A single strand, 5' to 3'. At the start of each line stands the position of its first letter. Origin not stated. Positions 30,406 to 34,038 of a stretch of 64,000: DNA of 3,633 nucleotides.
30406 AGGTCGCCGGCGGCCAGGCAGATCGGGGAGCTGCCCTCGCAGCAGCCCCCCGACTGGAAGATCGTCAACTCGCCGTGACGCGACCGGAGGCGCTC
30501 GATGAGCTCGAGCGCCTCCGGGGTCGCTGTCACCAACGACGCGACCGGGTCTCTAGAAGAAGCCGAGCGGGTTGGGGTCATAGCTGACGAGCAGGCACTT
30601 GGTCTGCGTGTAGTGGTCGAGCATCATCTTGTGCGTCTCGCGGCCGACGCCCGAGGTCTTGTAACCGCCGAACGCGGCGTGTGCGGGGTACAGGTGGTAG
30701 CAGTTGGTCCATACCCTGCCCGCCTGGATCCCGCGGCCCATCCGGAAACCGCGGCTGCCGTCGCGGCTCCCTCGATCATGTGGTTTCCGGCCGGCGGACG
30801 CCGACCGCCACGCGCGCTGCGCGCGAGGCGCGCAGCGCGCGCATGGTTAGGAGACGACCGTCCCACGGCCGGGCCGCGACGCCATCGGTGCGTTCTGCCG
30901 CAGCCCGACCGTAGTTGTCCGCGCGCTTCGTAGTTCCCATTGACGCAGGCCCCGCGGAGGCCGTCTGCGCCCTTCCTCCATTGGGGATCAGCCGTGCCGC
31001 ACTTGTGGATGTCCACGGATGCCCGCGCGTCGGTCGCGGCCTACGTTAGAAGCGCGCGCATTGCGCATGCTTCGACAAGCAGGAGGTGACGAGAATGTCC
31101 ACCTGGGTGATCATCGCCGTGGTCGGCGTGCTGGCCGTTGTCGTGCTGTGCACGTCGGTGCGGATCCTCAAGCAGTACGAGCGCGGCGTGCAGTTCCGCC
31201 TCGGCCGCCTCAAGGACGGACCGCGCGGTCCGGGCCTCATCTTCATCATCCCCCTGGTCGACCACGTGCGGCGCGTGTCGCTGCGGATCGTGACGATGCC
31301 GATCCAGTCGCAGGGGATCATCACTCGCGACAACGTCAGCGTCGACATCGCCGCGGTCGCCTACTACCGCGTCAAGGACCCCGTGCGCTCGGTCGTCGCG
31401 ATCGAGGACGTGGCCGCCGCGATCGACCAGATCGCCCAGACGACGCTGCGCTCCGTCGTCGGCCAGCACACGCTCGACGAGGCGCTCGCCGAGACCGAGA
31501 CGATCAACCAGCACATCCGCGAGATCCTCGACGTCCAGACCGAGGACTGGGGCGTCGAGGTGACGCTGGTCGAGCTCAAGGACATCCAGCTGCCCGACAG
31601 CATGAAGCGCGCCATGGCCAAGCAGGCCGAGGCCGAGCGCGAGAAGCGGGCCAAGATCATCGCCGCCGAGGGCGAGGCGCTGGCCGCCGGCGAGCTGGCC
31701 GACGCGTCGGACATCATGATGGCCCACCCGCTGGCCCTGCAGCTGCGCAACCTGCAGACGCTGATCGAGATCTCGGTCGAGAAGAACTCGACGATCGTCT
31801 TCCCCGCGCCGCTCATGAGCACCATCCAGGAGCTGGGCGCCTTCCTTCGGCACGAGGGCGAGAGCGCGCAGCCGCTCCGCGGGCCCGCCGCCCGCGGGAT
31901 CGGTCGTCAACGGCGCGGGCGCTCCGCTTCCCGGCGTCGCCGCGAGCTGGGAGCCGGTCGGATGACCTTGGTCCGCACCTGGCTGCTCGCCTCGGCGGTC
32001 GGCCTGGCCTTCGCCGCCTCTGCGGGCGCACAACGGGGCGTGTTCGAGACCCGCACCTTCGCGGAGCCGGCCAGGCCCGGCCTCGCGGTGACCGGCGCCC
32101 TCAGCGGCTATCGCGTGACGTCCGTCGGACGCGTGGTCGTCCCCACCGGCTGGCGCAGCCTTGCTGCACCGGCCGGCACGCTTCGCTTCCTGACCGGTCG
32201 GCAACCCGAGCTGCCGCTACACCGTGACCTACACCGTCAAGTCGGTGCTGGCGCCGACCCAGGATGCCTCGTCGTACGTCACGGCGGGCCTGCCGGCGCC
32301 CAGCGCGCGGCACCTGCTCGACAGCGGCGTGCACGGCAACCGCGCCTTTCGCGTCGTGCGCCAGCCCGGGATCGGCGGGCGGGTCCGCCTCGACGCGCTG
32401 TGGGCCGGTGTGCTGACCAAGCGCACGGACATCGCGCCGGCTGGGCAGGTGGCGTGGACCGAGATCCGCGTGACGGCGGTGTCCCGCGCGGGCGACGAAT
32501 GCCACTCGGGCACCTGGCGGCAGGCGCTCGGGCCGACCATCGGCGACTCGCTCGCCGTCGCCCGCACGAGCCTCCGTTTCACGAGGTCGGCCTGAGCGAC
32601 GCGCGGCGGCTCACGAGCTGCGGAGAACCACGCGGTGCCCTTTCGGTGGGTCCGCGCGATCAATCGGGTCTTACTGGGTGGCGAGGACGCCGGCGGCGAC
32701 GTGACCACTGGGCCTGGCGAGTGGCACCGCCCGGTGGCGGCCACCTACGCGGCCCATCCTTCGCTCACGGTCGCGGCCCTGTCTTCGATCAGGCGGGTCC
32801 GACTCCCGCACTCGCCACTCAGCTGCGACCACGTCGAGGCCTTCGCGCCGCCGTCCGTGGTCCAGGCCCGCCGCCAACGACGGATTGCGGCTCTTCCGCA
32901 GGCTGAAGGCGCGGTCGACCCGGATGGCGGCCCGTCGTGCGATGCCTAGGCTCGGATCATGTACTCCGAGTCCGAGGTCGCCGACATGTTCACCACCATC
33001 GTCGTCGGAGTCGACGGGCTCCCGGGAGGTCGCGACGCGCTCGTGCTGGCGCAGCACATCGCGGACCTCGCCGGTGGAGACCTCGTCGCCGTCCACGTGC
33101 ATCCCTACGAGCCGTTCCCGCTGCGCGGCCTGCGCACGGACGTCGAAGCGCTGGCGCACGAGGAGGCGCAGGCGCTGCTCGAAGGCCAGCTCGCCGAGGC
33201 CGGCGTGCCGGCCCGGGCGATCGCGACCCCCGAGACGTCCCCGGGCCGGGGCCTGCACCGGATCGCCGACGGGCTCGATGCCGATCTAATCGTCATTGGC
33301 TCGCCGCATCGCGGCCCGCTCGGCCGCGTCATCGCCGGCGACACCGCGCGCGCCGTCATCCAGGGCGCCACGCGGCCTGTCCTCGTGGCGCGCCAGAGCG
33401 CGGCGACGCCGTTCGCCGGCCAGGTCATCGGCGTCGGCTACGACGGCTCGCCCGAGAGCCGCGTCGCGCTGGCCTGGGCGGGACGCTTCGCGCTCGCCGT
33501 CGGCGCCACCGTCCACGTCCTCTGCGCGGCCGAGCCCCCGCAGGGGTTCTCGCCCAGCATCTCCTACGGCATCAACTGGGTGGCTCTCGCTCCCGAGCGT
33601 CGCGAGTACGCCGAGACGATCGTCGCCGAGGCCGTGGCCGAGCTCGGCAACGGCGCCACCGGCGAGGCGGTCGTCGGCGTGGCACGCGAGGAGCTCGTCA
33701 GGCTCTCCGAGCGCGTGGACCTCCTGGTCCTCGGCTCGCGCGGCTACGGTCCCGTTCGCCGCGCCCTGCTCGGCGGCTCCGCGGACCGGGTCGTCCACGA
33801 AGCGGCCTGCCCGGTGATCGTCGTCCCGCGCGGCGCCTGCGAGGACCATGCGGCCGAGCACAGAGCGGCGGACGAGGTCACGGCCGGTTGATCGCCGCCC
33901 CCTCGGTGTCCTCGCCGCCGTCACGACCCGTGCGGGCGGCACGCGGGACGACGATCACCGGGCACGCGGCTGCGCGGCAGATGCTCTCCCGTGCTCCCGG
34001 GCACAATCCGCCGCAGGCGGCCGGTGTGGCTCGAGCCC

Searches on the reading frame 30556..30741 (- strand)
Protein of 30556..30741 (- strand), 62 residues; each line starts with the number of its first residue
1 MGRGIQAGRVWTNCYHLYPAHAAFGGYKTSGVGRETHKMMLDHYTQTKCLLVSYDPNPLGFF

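Call 40: search_protein_families(library=pfam, proteins=[window:30556-30741:-], max_evalue=0.001)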
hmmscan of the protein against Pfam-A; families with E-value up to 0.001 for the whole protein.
window:30556-30741:- (62 aa): 1 family
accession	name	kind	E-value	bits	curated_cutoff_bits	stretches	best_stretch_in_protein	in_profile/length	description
PF00171.27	Aldedh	-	2.7e-10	39.8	23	1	3-48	413-459/461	Aldehyde dehydrogenase family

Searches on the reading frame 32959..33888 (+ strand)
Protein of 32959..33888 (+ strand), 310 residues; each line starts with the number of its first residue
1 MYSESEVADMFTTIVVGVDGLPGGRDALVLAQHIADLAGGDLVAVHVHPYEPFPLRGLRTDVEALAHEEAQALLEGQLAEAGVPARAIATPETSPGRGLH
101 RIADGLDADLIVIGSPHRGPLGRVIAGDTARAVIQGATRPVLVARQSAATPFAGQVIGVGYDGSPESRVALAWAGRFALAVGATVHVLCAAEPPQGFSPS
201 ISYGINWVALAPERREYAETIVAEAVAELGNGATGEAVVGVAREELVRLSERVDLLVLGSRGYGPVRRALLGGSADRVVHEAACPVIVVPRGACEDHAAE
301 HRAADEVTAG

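Call 40: search_protein_families(library=pfam, proteins=[window:32959-33888:+], max_evalue=0.001)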
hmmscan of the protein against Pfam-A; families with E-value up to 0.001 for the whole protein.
window:32959-33888:+ (310 aa): 1 family
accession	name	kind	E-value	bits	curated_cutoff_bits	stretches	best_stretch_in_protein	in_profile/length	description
PF00582.32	Usp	-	1.8e-47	161.8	24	2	157-290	5-141/141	Universal stress protein family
